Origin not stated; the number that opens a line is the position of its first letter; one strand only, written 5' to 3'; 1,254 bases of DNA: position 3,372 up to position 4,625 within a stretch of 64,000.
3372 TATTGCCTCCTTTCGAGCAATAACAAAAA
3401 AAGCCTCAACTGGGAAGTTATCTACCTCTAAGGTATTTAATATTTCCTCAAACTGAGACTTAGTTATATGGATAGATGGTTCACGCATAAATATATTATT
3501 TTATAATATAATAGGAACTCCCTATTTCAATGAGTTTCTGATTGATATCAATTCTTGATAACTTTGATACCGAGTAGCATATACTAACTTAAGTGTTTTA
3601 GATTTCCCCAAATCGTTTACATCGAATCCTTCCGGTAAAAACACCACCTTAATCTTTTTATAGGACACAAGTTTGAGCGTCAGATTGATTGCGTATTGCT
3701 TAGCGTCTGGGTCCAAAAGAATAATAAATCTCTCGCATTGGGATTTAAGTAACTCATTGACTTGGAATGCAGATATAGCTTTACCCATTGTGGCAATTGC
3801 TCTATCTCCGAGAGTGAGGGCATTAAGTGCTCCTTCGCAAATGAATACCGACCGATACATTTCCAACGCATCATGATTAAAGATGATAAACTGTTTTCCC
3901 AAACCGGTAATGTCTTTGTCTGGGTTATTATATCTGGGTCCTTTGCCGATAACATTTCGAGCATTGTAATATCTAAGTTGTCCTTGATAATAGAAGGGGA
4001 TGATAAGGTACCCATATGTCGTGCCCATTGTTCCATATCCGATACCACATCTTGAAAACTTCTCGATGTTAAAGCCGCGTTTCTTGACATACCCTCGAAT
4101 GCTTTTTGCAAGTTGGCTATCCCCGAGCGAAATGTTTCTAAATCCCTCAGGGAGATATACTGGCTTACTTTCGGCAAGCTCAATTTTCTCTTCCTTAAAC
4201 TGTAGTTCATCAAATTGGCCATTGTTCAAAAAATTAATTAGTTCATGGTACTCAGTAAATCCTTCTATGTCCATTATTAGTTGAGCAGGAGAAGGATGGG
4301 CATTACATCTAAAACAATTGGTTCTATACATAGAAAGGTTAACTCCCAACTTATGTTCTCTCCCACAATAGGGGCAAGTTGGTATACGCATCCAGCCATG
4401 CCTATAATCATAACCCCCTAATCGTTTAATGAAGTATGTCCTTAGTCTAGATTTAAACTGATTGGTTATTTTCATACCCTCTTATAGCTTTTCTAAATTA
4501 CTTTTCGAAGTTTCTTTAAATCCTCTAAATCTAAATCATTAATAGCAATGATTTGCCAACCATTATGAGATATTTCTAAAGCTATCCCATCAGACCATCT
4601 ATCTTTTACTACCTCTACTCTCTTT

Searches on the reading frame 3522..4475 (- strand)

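Call 78: search_protein_families(library=pfam, max_evalue=0.001, proteins=[window:3522-4475:-])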
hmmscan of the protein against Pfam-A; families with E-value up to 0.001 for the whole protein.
window:3522-4475:- (317 aa): 1 family
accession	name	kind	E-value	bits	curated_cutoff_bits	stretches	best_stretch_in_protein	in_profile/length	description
PF01751.28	Toprim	-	0.00058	20.4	23.1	0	221-272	20-86/96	Toprim domain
